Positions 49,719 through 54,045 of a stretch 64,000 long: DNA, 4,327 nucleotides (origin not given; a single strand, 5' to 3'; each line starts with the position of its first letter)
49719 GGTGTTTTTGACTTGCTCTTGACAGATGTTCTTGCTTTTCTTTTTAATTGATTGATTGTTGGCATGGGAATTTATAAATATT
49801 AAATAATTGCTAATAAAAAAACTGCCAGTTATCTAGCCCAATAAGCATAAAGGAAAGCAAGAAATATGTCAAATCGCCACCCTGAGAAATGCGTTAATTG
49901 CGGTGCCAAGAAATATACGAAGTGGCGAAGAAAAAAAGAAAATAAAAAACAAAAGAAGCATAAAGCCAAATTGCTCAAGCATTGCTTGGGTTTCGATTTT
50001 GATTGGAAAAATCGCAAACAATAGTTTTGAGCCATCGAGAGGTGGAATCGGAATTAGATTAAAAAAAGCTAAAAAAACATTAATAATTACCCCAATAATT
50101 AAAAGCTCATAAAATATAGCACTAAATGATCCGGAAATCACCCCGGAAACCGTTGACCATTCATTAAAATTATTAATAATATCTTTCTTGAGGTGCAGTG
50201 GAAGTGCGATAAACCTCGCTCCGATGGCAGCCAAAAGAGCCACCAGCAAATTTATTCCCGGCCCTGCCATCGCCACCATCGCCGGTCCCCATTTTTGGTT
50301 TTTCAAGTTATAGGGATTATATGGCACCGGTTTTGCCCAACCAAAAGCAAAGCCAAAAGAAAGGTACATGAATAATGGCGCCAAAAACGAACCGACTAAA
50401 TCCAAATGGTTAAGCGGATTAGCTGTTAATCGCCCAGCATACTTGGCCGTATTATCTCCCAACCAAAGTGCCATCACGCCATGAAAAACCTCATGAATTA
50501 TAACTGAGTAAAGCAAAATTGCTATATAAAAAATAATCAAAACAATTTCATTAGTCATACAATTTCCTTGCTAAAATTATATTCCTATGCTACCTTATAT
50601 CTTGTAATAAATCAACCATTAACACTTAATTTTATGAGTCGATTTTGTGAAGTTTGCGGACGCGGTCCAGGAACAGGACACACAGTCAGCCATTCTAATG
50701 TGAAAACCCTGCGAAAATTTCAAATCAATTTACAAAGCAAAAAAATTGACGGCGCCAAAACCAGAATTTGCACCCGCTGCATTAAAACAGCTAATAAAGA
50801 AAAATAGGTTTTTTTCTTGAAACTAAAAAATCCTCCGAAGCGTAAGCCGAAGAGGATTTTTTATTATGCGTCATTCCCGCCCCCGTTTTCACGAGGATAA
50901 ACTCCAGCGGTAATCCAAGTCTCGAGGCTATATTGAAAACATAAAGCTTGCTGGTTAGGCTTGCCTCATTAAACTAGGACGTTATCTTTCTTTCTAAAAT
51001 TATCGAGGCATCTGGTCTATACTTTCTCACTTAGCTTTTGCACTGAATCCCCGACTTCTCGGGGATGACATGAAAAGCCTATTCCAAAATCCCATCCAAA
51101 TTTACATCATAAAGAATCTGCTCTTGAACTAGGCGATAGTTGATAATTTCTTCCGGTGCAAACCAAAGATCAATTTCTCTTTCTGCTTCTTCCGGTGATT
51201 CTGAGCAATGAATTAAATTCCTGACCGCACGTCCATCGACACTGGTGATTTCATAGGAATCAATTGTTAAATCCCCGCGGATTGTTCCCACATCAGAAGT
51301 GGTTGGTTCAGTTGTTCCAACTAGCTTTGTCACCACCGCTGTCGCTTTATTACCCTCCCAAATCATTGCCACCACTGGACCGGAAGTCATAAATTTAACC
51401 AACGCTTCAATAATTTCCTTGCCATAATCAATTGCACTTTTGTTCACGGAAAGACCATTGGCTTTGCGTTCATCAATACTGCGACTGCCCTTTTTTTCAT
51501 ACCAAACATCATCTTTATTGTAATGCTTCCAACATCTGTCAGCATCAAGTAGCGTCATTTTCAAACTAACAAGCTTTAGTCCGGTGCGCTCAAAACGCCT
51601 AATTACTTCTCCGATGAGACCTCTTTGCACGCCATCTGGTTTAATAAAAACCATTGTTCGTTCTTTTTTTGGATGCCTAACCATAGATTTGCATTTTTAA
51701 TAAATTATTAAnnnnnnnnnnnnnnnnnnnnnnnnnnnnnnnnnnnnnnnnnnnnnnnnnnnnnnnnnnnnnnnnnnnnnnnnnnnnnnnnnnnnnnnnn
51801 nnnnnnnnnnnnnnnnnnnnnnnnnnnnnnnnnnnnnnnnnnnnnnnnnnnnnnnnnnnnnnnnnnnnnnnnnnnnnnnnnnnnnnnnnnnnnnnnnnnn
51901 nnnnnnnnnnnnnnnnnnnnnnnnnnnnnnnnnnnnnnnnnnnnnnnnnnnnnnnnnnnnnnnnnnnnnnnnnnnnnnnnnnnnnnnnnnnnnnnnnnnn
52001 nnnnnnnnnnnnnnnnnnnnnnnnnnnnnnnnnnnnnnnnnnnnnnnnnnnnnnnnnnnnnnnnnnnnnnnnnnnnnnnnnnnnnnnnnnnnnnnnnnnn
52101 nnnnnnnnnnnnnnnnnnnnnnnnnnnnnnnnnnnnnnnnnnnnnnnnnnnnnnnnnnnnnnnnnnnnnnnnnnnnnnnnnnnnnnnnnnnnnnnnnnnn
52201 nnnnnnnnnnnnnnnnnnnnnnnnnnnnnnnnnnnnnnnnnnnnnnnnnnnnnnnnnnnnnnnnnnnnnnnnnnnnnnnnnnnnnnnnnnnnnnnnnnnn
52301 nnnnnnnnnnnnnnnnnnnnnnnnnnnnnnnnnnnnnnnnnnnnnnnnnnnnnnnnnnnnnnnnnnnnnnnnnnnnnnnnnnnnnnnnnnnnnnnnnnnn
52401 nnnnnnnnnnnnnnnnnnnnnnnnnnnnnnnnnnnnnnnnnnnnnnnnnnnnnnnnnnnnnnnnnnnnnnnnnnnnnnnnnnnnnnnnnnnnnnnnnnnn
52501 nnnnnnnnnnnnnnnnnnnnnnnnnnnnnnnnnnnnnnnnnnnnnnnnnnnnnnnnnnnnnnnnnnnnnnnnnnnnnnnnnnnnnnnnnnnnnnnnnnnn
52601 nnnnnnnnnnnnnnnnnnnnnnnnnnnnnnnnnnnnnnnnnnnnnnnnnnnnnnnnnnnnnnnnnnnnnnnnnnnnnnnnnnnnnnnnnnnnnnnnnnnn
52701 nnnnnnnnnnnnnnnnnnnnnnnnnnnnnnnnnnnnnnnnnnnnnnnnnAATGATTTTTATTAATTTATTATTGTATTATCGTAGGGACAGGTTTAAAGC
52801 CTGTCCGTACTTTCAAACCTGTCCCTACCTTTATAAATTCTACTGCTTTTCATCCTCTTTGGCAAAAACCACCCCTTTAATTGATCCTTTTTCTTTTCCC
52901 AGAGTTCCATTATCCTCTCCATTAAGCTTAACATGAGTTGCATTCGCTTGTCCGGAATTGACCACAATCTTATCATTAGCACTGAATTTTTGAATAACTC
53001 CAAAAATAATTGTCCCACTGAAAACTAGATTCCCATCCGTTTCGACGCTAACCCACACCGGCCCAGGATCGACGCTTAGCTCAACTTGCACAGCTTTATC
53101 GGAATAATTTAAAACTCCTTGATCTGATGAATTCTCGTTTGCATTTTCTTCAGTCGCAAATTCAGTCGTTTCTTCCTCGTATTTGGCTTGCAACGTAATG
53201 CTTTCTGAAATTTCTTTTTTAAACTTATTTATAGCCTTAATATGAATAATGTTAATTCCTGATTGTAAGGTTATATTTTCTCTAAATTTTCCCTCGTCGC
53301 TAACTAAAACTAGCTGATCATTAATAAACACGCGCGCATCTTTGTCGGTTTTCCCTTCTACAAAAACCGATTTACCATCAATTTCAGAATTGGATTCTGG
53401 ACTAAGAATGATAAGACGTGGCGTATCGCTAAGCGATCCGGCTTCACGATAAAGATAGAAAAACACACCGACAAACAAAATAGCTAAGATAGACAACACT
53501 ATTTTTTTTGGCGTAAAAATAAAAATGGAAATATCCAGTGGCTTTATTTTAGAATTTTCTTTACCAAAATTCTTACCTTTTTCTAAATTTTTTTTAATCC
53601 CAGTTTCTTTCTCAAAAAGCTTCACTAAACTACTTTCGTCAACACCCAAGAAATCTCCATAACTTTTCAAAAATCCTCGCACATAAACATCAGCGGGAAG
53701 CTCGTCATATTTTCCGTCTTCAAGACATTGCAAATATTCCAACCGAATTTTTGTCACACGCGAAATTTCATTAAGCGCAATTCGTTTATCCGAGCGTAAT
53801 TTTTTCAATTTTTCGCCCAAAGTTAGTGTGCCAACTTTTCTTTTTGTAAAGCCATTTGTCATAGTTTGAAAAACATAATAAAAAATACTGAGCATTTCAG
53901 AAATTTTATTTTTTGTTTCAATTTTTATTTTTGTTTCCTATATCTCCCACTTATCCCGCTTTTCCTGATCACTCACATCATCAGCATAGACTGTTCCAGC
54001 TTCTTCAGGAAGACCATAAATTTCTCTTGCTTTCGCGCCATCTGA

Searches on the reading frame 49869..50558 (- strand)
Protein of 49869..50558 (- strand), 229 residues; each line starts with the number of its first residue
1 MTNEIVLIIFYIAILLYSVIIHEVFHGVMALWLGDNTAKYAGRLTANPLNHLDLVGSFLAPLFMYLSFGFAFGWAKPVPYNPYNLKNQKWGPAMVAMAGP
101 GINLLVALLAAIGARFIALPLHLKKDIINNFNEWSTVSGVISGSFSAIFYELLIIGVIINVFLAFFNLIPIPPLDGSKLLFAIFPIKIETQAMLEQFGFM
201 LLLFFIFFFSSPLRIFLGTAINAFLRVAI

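Call 61: search_protein_families(library=pfam, proteins=[window:49869-50558:-], max_evalue=0.001)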
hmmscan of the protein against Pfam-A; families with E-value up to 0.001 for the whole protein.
window:49869-50558:- (229 aa): 1 family
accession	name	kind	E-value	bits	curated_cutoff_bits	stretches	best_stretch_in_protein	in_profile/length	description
PF02163.28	Peptidase_M50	-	7.6e-14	52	27.2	1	11-204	2-220/221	Peptidase family M50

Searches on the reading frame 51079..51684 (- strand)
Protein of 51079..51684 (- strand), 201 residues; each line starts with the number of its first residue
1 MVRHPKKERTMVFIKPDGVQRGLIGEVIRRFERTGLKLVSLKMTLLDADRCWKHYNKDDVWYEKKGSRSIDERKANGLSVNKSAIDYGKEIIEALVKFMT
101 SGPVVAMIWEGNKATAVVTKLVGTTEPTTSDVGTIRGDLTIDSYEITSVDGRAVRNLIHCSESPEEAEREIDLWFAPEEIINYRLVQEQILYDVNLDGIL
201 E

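Call 61: search_protein_families(library=pfam, proteins=[window:51079-51684:-], max_evalue=0.001)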
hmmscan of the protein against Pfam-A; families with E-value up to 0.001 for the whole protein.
window:51079-51684:- (201 aa): 1 family
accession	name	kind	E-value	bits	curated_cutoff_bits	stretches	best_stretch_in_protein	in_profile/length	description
PF00334.24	NDK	-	1.7e-39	135.2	27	2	88-180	53-135/135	Nucleoside diphosphate kinase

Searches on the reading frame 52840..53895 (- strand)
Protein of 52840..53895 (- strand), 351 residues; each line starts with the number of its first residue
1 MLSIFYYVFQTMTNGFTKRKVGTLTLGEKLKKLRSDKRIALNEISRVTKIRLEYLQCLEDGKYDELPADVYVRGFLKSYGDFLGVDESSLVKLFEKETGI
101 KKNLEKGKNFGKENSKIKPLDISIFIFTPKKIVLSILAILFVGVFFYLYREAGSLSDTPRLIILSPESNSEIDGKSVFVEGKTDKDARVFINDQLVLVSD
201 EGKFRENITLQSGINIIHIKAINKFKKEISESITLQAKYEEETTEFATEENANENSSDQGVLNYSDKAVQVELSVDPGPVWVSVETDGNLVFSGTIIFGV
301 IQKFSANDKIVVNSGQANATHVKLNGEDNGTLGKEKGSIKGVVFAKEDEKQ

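Call 61: search_protein_families(library=pfam, proteins=[window:52840-53895:-], max_evalue=0.001)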
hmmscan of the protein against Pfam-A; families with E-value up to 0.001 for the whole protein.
window:52840-53895:- (351 aa): 4 families
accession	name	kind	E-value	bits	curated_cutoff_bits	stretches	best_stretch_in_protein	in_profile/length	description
PF13413.12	HTH_25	-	2.4e-19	69.3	24.6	1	30-89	2-61/62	Helix-turn-helix domain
PF09136.16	Glucodextran_B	-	8.7e-12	45.2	27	1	159-238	1-82/83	Glucodextranase, domain B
PF13464.11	RodZ_C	-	2e-06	28.1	23.9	1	278-339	6-68/72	RodZ C-terminal domain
PF12844.13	HTH_19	-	0.00022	21.5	30.2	1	27-91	1-59/64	Helix-turn-helix domain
